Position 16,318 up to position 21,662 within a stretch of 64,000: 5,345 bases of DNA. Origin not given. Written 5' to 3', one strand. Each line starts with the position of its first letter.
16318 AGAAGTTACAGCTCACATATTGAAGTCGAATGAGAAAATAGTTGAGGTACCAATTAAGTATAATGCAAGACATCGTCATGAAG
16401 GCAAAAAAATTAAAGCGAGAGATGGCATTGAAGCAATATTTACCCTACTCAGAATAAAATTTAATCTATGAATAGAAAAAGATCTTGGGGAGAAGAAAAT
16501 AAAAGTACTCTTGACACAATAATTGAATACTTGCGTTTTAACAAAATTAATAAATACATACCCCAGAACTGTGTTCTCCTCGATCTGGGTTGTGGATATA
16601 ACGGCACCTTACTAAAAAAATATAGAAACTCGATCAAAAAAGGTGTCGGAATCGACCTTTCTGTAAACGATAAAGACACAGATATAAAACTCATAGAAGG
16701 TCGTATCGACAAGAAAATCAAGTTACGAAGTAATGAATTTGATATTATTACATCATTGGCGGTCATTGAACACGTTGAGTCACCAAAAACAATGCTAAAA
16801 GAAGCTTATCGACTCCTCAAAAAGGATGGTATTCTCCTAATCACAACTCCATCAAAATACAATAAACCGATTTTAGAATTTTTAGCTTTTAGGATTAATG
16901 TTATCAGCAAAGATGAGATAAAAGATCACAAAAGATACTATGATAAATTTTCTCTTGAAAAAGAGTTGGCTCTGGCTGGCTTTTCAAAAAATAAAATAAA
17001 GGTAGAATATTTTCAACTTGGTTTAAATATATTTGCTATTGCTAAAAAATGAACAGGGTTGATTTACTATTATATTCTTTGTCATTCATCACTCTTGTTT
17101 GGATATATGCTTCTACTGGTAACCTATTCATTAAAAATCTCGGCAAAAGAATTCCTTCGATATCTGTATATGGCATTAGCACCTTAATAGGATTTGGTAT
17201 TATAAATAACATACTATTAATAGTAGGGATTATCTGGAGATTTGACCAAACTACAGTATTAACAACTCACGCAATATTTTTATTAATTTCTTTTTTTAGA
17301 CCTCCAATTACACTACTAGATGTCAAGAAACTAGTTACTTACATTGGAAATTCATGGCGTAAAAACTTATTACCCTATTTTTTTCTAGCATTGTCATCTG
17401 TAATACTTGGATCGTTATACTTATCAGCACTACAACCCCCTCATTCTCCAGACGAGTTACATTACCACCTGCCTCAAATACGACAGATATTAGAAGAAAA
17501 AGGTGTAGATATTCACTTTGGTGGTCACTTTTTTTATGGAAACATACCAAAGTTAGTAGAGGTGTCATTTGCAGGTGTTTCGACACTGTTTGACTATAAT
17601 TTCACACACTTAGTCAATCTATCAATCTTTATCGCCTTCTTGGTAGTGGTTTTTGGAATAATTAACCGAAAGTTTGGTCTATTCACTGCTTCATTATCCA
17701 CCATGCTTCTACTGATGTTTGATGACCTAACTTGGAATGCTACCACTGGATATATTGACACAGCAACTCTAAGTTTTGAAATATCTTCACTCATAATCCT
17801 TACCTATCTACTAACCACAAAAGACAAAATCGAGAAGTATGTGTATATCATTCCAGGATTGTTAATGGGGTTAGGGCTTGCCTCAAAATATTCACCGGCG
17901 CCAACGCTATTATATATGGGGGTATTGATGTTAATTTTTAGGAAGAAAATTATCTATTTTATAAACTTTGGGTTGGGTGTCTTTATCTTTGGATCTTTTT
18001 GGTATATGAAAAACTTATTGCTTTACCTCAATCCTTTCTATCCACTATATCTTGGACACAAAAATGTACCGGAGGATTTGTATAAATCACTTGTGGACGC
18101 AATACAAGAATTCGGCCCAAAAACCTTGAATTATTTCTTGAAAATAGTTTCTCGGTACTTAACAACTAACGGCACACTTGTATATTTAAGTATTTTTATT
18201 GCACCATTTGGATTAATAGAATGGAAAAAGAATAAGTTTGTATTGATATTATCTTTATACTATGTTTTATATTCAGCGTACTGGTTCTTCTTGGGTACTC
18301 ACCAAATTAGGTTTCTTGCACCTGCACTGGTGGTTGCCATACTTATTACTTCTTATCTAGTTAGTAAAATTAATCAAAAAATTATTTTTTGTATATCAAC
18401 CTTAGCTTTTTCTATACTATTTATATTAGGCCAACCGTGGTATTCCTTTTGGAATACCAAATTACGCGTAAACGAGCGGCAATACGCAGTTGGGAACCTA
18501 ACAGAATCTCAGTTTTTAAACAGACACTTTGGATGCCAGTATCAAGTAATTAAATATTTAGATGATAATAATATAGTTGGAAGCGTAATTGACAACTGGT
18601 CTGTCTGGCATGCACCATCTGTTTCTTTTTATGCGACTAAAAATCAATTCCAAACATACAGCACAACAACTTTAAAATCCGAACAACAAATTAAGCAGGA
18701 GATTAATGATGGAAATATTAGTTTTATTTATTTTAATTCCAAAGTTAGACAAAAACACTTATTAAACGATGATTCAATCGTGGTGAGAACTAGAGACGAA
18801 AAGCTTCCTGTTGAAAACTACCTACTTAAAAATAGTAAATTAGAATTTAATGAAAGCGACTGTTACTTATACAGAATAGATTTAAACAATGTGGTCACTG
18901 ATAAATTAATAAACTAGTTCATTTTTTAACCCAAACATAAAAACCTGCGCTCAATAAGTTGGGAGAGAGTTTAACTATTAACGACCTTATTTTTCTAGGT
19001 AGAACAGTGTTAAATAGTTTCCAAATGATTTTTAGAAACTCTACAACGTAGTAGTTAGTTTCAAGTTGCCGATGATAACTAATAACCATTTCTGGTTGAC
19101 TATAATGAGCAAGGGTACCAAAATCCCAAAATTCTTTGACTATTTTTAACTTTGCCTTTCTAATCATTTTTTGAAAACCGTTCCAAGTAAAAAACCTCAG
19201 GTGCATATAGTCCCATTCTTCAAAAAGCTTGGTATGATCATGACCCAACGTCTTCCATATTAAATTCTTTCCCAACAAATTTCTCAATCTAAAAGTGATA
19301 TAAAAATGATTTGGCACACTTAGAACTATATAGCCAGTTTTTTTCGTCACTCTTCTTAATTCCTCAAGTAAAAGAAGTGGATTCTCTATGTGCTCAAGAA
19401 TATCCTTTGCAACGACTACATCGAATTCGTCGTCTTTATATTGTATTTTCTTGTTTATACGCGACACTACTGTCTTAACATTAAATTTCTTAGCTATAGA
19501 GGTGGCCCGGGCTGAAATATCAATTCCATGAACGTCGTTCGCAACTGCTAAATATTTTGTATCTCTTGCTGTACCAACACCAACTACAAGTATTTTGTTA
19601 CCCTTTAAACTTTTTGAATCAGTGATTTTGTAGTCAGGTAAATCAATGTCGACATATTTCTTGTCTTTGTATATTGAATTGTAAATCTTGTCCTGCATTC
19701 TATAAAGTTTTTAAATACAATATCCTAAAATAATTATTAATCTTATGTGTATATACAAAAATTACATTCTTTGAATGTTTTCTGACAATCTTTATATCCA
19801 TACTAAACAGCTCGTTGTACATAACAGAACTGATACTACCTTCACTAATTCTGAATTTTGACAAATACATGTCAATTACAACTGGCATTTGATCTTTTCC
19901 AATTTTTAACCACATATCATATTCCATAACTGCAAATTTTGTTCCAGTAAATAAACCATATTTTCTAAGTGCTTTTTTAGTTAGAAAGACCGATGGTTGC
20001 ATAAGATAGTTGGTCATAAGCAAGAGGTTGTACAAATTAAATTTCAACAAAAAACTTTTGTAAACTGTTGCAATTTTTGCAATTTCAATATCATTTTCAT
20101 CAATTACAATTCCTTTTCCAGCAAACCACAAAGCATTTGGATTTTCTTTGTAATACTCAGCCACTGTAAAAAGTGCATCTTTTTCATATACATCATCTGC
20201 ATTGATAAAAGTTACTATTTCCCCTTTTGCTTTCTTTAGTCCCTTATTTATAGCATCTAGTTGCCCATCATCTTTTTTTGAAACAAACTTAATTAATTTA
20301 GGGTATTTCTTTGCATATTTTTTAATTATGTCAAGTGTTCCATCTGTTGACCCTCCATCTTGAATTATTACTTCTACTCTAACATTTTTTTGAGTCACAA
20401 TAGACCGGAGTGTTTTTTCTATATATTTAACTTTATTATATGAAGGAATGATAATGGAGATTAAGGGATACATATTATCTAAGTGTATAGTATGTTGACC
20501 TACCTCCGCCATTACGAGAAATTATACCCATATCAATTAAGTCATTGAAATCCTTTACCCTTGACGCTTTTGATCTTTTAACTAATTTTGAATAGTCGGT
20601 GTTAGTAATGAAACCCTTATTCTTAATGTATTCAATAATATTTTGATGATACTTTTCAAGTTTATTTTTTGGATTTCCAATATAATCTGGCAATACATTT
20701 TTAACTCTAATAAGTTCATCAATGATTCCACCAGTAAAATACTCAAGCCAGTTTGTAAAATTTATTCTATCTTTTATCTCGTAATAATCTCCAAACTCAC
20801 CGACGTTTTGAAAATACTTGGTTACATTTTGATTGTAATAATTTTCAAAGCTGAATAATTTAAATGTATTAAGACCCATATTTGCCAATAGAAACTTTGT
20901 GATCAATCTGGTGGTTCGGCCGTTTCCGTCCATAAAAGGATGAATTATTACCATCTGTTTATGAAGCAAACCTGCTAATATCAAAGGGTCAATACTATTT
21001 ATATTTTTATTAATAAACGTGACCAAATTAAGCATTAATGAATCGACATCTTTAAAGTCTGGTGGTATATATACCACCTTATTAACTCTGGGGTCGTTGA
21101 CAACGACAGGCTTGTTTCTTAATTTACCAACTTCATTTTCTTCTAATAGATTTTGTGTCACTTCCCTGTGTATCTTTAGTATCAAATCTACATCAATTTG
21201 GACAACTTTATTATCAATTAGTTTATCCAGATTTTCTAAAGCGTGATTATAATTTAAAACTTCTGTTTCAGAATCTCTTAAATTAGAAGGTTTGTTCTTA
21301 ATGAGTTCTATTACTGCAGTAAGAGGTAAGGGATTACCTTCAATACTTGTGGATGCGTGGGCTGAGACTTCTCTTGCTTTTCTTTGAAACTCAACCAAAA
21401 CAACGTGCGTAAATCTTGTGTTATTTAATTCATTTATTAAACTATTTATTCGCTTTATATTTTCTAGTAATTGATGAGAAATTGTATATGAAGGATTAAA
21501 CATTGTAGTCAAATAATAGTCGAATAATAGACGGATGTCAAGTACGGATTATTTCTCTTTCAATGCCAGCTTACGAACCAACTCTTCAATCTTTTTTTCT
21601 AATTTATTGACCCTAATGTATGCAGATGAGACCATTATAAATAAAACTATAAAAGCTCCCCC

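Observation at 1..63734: Glycosylation super-locus with 22 GT-C-like polytopic membrane proteins in about 64 kb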

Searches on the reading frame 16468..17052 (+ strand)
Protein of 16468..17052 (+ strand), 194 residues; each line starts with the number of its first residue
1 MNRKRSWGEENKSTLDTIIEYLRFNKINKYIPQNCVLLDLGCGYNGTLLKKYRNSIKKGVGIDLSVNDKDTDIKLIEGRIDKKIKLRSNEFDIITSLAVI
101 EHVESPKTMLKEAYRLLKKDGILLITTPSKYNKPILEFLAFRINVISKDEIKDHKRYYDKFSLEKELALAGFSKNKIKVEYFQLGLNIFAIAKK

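Call 9: search_protein_families(library=pfam, max_evalue=0.01, proteins=[window:16468-17052:+])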
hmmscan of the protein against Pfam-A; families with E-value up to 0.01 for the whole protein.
window:16468-17052:+ (194 aa): 10 families
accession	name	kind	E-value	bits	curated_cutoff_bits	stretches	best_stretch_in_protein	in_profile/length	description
PF13489.12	Methyltransf_23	-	5.7e-17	62.4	27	1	29-173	18-160/164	Methyltransferase domain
PF08241.18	Methyltransf_11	-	8e-15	55.7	21.2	1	38-125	1-95/95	Methyltransferase domain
PF13847.12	Methyltransf_31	-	1.5e-11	44.6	27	1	33-158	3-129/145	Methyltransferase domain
PF13649.12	Methyltransf_25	-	2e-08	35.2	27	1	38-121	2-97/97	Methyltransferase domain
PF08242.18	Methyltransf_12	-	4.3e-08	34.2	30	1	38-123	1-98/98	Methyltransferase domain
PF07021.18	MetW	-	1.7e-06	28.2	21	1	24-119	4-104/193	Methionine biosynthesis protein MetW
PF02353.26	CMAS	-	2.7e-06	27.3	27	1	36-133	65-172/273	Mycolic acid cyclopropane synthetase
PF03291.22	mRNA_G-N7_MeTrfase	-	1.6e-05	24.6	26.6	1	24-65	49-93/315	mRNA (guanine-N(7))-methyltransferase domain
PF05148.21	Methyltransf_8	-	0.00029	21.2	27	1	14-126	59-157/219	Hypothetical methyltransferase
PF01209.24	Ubie_methyltran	-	0.0014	18.4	20.1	1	72-138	99-164/233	ubiE/COQ5 methyltransferase family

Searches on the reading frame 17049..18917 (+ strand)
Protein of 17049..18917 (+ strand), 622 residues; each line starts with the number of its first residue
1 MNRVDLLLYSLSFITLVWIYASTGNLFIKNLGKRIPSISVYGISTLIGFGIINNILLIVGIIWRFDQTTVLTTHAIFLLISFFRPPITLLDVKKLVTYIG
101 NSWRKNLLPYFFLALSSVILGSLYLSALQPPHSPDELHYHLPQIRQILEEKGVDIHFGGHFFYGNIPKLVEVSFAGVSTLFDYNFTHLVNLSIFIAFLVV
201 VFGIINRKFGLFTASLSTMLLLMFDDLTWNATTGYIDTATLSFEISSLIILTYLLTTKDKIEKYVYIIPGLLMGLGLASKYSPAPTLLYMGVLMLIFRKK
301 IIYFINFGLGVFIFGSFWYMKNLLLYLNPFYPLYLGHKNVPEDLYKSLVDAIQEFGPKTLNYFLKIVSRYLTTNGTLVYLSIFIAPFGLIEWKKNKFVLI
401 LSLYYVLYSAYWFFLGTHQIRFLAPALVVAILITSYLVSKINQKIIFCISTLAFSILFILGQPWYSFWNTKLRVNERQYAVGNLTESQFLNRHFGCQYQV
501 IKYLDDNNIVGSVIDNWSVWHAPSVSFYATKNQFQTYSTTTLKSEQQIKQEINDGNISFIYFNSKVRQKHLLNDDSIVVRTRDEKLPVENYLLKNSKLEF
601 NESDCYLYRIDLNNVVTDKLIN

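Call 6: search_protein_families(library=pfam, max_evalue=0.01, proteins=[window:17049-18917:+])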
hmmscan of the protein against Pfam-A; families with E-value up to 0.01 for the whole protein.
window:17049-18917:+ (622 aa): 0 families

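Call 22: search_protein_families(library=ncbifam, max_evalue=0.1, proteins=[window:17049-18917:+])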
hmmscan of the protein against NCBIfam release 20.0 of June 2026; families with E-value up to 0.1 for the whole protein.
window:17049-18917:+ (622 aa): 0 families

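Call 27: find_homologous_proteins(query=window:17049-18917:+, max_evalue=0.00001)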
Query window:17049-18917:+ (622 aa): 40 proteins with E <= 0.00001 among 8000 candidates.
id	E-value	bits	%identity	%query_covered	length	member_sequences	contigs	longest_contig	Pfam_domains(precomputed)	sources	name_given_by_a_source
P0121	0.0e+0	1359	100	98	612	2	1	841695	-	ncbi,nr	ncbi:MAG: hypothetical protein QY322_01635 [bacterium]|nr:MAG: hypothetical protein QY322_01635 [bac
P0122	0.0e+0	1240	88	100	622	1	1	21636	-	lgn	-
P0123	0.0e+0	1108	78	100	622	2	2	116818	-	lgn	-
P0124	9.7e-182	624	49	99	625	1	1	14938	-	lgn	-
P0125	2.3e-170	586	48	95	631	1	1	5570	-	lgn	-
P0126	3.5e-164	566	45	99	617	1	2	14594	PF09594.17,PF13231.13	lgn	-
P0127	5.4e-164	565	45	99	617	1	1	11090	-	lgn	-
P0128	6.6e-163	562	46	94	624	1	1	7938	PF26626.1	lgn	-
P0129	3.6e-158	546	51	79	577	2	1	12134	-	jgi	-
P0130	1.7e-157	544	44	97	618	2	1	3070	PF26626.1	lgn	-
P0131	3.1e-155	536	44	97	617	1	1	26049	-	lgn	-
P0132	1.7e-153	531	44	97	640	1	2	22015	-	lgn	-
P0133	5.4e-152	526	42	99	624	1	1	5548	-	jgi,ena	-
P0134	7.1e-148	512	48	81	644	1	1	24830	-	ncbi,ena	-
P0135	4.8e-146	506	47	81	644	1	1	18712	-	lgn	-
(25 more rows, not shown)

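Call 34: search_protein_families(library=pfam, alignment_id=A2, max_evalue=0.01)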
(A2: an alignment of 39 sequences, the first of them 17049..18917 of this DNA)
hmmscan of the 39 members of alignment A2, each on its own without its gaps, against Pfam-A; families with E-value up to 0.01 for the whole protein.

A. member 1, window:17049-18917:+ (622 aa): 0 families

B. families by the number of members that match (of 39 scanned): 4 families
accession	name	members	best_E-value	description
PF13231.12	PMT_2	15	1.2e-07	Dolichyl-phosphate-mannose-protein mannosyltransferase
PF09594.16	GT87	11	5.2e-06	Glycosyltransferase family 87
PF20154.4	LNT_N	1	0.0006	Apolipoprotein N-acyltransferase N-terminal domain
PF17310.7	DUF5357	1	0.0039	Family of unknown function (DUF5357)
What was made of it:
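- Checked: Pfam hits of homologues: for g16, 15 of 39 homologues hit PMT_2 and 11 of 39 hit GT87 (call 34).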

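Call 35: search_solved_structures(query=A2, max_evalue=1)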
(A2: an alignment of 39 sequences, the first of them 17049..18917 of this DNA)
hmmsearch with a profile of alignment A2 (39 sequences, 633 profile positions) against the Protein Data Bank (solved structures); distinct sequences matched with E-value up to 1: 1.
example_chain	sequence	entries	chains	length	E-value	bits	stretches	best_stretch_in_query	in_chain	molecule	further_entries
6k4j_A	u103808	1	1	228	0.025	16.3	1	11-93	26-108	CD9 antigen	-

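Call 69: find_encoding_contigs(protein=P0123, flank=10000, max_places=1)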
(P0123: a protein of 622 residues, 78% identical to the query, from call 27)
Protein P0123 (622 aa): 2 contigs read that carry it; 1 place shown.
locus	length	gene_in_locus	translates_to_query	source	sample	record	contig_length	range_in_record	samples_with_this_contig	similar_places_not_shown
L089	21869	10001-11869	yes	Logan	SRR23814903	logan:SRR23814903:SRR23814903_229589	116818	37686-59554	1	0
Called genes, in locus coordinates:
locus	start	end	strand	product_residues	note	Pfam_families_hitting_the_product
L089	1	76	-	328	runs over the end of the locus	-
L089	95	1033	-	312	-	PF00535:Glycos_transf_2, PF13641:Glyco_tranf_2_3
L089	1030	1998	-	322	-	PF05219:DREV (weak), PF13489:Methyltransf_23, PF07021:MetW (weak), PF08241:Methyltransf_11, PF08242:Methyltransf_12 (weak), PF13649:Methyltransf_25, PF13847:Methyltransf_31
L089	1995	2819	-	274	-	PF13489:Methyltransf_23, PF07021:MetW (weak), PF13847:Methyltransf_31, PF08241:Methyltransf_11, PF08242:Methyltransf_12 (weak), PF13649:Methyltransf_25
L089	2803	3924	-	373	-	PF13524:Glyco_trans_1_2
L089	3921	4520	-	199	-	PF08241:Methyltransf_11 (faint)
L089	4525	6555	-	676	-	-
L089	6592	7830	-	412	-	PF00005:ABC_tran, PF14524:Wzt_C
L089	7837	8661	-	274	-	PF01061:ABC2_membrane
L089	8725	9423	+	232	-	PF00535:Glycos_transf_2, PF10111:Glyco_tranf_2_2, PF13641:Glyco_tranf_2_3 (weak)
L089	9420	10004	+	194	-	PF13489:Methyltransf_23, PF07021:MetW (weak), PF13847:Methyltransf_31, PF13649:Methyltransf_25, PF08241:Methyltransf_11, PF08242:Methyltransf_12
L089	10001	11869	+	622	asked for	-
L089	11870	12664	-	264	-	PF00535:Glycos_transf_2, PF10111:Glyco_tranf_2_2, PF13641:Glyco_tranf_2_3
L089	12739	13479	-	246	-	-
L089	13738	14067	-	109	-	PF10066:DUF2304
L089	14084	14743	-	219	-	PF00535:Glycos_transf_2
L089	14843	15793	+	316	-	PF01073:3Beta_HSD, PF01370:Epimerase, PF16363:GDP_Man_Dehyd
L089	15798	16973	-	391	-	PF04188:Mannosyl_trans2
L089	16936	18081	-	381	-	PF13439:Glyco_transf_4, PF00534:Glycos_transf_1, PF13524:Glyco_trans_1_2, PF13692:Glyco_trans_1_4, PF20706:GT4-conflict (weak)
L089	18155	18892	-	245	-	PF00106:adh_short, PF01370:Epimerase (weak), PF08659:KR, PF13561:adh_short_C2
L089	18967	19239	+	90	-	-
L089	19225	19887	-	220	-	PF00702:Hydrolase, PF13419:HAD_2, PF13242:Hydrolase_like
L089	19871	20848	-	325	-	PF00248:Aldo_ket_red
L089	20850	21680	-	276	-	-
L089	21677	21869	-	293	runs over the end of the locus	PF00535:Glycos_transf_2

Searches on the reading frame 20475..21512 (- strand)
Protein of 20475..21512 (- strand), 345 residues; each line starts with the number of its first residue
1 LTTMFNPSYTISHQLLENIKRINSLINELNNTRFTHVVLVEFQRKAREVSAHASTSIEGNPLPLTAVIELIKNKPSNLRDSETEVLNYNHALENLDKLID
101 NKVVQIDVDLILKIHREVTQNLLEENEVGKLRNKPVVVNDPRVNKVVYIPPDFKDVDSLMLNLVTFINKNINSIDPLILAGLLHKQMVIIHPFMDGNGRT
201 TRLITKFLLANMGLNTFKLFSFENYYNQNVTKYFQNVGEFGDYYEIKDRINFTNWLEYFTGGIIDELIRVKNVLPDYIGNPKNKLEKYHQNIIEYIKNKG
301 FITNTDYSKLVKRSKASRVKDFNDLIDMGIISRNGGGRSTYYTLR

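Call 9: search_protein_families(library=pfam, max_evalue=0.01, proteins=[window:20475-21512:-])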
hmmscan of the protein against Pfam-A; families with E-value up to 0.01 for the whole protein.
window:20475-21512:- (345 aa): 2 families
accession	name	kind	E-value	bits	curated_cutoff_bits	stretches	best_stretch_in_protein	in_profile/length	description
PF02661.23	Fic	-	5.4e-18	66.1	24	1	106-209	2-93/93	Fic/DOC family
PF08220.18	HTH_DeoR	-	0.0077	16.4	21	0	289-337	2-50/57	DeoR-like helix-turn-helix domain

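Call 88: search_protein_families(library=phrogs, max_evalue=0.01, proteins=[window:20475-21512:-])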
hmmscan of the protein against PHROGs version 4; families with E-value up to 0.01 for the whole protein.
window:20475-21512:- (345 aa): 7 families
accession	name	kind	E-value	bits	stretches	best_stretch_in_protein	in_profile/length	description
phrog_5978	-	unknown function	1.7e-45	156.7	1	15-343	21-354/364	-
phrog_11900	-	unknown function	6e-18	66.2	1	50-219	17-185/230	-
phrog_13548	-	unknown function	8e-17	62.3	1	43-268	61-274/379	-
phrog_23170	-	unknown function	1e-14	55.6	1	102-215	38-149/191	-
phrog_12747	-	unknown function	1.1e-07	32.7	1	96-242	44-191/211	-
phrog_10690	-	unknown function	1.2e-06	28.8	1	101-215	192-304/346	-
phrog_12156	-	DNA, RNA and nucleotide metabolism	2.2e-05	24.3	1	247-344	390-480/485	DNA helicase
